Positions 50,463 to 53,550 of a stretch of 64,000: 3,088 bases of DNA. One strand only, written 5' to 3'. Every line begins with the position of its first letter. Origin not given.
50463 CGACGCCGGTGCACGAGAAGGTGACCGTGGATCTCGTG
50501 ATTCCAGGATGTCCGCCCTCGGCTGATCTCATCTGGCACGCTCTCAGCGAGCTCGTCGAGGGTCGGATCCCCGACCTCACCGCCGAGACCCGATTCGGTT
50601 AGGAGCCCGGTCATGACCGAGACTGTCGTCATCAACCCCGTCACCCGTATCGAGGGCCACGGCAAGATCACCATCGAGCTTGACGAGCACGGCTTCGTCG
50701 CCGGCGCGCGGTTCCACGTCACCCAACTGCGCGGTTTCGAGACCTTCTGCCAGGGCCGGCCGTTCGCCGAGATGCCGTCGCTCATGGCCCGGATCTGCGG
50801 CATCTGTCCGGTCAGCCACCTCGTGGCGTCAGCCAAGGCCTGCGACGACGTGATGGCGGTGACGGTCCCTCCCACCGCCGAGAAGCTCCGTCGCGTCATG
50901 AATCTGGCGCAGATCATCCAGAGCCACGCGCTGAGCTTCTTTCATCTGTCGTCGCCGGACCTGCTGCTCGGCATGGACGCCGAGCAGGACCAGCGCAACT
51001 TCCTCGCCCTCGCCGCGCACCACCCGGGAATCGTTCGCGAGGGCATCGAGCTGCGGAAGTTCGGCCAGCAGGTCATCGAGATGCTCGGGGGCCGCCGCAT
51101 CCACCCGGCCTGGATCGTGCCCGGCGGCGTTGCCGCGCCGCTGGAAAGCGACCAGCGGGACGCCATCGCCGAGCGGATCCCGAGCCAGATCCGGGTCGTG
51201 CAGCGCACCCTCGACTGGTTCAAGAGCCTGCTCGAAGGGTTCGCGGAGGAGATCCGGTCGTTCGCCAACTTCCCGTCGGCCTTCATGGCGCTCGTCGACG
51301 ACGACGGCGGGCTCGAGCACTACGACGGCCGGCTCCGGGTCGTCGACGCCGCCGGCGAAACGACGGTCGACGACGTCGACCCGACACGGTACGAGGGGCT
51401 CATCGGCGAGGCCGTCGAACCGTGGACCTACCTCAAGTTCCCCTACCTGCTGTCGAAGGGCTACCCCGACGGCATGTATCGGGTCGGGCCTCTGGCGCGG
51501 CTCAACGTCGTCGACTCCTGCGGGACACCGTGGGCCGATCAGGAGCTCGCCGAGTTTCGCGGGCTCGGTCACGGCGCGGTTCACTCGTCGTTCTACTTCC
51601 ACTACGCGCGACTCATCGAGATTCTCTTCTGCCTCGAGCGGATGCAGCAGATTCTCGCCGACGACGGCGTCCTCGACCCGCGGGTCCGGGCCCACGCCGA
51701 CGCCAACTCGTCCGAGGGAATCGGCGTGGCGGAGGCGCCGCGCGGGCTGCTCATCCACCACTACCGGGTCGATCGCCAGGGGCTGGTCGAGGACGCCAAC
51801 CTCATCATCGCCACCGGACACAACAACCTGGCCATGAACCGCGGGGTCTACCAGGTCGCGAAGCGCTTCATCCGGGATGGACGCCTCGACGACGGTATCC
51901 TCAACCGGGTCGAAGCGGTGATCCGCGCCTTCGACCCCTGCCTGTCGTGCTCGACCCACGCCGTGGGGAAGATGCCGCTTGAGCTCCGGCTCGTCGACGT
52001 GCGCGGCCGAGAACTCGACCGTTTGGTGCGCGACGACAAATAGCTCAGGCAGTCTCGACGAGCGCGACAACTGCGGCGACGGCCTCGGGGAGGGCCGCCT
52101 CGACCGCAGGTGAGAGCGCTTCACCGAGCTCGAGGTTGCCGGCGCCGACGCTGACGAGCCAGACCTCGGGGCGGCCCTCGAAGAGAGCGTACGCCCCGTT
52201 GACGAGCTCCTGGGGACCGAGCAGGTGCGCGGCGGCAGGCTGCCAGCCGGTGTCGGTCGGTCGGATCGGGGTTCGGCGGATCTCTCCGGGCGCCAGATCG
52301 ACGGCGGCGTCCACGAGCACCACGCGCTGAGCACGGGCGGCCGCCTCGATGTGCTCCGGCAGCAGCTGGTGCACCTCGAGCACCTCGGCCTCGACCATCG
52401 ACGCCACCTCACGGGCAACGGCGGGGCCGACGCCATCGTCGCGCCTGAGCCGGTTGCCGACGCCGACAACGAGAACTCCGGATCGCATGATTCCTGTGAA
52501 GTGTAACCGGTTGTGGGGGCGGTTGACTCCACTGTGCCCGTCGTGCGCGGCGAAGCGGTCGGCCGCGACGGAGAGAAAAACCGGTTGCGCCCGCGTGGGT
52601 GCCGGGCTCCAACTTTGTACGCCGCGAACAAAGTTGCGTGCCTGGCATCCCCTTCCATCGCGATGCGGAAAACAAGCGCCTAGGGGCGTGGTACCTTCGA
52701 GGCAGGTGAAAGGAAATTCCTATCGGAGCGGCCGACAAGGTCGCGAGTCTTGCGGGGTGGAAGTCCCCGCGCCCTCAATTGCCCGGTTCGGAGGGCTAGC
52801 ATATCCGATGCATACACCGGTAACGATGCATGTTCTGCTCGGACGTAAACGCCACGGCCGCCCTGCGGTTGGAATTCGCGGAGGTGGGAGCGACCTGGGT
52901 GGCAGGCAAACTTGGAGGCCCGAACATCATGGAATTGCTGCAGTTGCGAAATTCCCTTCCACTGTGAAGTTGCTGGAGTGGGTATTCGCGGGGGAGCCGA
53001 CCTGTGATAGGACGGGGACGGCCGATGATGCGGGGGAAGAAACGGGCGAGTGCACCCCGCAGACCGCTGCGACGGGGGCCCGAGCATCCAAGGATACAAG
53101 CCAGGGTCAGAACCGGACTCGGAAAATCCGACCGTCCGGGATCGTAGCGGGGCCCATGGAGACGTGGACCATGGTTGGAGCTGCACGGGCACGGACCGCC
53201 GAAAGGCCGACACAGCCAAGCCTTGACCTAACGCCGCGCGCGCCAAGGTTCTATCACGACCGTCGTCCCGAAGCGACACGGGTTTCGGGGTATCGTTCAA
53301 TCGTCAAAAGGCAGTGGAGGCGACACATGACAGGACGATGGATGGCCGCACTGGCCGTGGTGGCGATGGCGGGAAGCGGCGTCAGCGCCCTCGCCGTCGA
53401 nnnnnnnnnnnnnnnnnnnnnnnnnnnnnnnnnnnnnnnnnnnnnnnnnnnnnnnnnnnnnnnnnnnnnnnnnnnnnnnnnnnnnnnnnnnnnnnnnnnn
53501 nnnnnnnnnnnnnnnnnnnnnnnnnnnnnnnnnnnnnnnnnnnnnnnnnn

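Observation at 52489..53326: ~840-bp non-coding region between hoxW and the BNR gene: partly duplicated, hairpin-rich, with a group-II-intron-like 5' string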

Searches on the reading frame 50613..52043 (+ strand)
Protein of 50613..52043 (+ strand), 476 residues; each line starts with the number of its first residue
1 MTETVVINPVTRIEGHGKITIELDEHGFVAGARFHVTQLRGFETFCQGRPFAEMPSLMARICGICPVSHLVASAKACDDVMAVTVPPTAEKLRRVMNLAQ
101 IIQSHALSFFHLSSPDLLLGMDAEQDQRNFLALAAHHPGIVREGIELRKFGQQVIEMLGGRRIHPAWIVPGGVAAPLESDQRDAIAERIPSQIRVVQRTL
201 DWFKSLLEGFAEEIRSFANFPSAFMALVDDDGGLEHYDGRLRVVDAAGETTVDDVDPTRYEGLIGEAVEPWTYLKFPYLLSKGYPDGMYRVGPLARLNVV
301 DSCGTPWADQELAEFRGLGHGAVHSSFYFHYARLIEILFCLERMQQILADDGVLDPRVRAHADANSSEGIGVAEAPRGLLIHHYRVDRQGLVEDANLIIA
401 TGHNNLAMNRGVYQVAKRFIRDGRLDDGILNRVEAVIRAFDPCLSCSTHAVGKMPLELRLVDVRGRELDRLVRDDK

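Call 11: search_protein_families(library=pfam, proteins=[window:50613-52043:+], max_evalue=0.01)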
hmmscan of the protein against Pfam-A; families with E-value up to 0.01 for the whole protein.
window:50613-52043:+ (476 aa): 2 families
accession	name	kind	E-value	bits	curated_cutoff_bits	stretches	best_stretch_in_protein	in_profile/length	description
PF00374.24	NiFeSe_Hases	-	2.9e-33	116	25.8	2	40-118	1-79/508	Nickel-dependent hydrogenase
PF00346.24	Complex1_49kDa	-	0.0018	17.9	24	1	146-204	13-67/271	Respiratory-chain NADH dehydrogenase, 49 Kd subunit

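Call 21: find_encoding_contigs(protein=window:50613-52043:+, flank=10000, max_places=10)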
Protein window:50613-52043:+ (476 aa): no gene with exactly this product is on record in the collection.

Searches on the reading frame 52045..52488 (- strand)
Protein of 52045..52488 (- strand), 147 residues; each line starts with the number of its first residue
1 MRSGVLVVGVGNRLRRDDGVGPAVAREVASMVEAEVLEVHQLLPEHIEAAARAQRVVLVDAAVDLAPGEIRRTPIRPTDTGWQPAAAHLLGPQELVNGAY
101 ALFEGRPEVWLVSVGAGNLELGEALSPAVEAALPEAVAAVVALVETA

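Call 11: search_protein_families(library=pfam, proteins=[window:52045-52488:-], max_evalue=0.01)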
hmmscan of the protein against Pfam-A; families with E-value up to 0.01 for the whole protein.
window:52045-52488:- (147 aa): 1 family
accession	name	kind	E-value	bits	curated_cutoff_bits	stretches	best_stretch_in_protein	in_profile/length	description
PF01750.23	HycI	-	0.008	16.5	23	0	47-141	30-128/130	Hydrogenase maturation protease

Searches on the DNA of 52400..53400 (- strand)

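Call 6: search_rna_families(source=window, start=52400, end=53400, threshold=evalue, max_evalue=10, show_alignments=3)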
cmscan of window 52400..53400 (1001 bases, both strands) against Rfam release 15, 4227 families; matches with E-value up to 10: 1.
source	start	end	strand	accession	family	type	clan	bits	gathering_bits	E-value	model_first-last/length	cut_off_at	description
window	53117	53164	-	RF02473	GlsR4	Gene; snRNA; snoRNA; CD-box;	-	14.1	70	7.6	1-61/61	no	Small nucleolar RNA GlsR4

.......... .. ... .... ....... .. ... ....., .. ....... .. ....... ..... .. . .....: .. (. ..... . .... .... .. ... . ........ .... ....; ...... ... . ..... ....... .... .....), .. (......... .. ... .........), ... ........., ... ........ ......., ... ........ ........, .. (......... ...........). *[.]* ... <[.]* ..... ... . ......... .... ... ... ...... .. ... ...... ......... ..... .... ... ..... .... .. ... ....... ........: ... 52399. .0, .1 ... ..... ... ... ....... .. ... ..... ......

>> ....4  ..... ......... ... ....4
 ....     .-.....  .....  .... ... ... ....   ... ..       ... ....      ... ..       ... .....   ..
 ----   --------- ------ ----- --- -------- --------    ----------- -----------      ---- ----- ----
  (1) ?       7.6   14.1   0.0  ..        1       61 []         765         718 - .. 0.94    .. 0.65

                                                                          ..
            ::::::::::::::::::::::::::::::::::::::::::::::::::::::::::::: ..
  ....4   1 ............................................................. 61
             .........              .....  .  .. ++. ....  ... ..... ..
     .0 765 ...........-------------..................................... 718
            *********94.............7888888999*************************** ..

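Call 66: search_rna_families(sources=[L105, L106, L107], threshold=evalue, max_evalue=0.1, show_alignments=3)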
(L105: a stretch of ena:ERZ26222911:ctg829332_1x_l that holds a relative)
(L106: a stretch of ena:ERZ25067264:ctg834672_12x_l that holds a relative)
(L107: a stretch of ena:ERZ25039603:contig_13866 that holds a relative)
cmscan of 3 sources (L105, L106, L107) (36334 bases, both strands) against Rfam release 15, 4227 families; matches with E-value up to 0.1: 1.
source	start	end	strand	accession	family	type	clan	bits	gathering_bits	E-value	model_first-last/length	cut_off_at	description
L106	6666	6845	-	RF02003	group-II-D1D4-4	Intron;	CL00102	33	49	0.00068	1-138/138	no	Group II catalytic intron D1-D4-4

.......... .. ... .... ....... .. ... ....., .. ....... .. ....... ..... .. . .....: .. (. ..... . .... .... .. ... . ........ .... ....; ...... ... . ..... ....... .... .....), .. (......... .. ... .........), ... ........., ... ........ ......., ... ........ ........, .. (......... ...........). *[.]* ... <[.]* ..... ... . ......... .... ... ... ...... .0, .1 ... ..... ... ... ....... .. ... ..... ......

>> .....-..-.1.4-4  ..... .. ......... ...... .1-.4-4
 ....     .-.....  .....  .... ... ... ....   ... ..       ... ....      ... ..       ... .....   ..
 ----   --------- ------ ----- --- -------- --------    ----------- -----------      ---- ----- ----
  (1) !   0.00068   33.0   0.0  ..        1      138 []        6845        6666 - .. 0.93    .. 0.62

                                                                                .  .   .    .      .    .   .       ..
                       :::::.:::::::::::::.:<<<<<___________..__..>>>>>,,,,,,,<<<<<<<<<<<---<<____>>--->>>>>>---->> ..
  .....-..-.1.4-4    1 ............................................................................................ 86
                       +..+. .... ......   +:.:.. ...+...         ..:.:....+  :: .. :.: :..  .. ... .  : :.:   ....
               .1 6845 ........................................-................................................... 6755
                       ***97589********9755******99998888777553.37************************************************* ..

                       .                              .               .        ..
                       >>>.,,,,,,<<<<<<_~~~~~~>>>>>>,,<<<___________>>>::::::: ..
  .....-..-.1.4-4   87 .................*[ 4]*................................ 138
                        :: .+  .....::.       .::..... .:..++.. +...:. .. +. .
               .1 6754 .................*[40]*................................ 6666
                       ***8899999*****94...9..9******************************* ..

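Call 72: search_rna_families(sources=[L108, L109, L110], threshold=evalue, max_evalue=1, show_alignments=4)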
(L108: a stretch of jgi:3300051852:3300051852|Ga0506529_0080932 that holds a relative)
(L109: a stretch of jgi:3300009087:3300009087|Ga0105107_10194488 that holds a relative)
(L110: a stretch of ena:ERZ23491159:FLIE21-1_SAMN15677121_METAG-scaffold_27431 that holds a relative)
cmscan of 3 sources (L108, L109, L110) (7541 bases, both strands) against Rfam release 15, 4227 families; matches with E-value up to 1: 3.
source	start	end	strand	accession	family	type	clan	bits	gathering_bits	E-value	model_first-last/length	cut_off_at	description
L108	2268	2445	-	RF02003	group-II-D1D4-4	Intron;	CL00102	53.5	49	6.6e-10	1-138/138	no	Group II catalytic intron D1-D4-4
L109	718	890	-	RF02003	group-II-D1D4-4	Intron;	CL00102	40.7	49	1.4e-06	1-138/138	no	Group II catalytic intron D1-D4-4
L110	758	934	-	RF02003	group-II-D1D4-4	Intron;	CL00102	33.1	49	0.00014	1-138/138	no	Group II catalytic intron D1-D4-4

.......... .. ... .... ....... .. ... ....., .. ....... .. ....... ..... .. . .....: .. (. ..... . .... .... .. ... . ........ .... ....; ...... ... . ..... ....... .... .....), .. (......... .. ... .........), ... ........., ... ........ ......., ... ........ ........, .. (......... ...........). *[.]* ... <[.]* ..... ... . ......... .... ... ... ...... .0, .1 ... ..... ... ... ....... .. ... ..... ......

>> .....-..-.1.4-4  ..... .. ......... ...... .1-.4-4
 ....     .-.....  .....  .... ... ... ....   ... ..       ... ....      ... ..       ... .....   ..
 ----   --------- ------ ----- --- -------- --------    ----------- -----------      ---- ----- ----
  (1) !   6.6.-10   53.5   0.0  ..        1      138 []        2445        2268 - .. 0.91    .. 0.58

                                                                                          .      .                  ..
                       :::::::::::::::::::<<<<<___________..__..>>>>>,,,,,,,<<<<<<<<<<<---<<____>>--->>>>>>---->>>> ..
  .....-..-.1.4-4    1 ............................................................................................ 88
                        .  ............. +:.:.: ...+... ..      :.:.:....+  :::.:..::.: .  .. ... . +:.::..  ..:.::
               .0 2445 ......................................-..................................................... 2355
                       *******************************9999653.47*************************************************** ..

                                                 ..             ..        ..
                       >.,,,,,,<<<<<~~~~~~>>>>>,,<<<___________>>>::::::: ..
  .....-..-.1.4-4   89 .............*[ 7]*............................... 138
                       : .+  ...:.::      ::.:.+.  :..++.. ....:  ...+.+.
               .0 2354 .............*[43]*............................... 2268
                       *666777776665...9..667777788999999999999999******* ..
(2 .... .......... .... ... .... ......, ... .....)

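Call 76: search_rna_families(source=window, start=52715, end=53265, threshold=evalue, max_evalue=10, show_alignments=3)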
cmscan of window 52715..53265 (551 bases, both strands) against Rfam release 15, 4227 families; matches with E-value up to 10: 1.
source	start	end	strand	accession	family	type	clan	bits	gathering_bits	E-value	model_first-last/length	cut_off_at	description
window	53117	53164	-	RF02473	GlsR4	Gene; snRNA; snoRNA; CD-box;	-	14.1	70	4.2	1-61/61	no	Small nucleolar RNA GlsR4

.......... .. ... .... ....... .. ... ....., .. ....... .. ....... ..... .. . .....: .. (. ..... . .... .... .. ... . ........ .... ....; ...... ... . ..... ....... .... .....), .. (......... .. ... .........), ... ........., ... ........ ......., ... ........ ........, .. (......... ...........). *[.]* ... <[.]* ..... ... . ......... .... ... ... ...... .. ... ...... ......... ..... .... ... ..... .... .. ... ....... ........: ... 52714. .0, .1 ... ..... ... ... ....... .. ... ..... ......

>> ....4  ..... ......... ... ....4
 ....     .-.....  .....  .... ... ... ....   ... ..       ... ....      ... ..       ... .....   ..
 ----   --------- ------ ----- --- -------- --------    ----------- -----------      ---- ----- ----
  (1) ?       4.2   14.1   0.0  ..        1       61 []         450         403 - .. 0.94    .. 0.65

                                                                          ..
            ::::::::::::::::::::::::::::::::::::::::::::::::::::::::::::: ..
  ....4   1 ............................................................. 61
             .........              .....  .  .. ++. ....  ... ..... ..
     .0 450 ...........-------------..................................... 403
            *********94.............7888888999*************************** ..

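Call 87: search_rna_families(source=L110, start=40, end=260, threshold=evalue, max_evalue=10, show_alignments=3)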
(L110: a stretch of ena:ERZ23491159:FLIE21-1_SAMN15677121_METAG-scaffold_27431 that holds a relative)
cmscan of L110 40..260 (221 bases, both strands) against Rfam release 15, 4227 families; matches with E-value up to 10: 1.
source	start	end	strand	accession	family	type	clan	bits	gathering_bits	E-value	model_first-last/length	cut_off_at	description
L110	155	202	+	RF02473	GlsR4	Gene; snRNA; snoRNA; CD-box;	-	11.4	70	7.4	1-61/61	no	Small nucleolar RNA GlsR4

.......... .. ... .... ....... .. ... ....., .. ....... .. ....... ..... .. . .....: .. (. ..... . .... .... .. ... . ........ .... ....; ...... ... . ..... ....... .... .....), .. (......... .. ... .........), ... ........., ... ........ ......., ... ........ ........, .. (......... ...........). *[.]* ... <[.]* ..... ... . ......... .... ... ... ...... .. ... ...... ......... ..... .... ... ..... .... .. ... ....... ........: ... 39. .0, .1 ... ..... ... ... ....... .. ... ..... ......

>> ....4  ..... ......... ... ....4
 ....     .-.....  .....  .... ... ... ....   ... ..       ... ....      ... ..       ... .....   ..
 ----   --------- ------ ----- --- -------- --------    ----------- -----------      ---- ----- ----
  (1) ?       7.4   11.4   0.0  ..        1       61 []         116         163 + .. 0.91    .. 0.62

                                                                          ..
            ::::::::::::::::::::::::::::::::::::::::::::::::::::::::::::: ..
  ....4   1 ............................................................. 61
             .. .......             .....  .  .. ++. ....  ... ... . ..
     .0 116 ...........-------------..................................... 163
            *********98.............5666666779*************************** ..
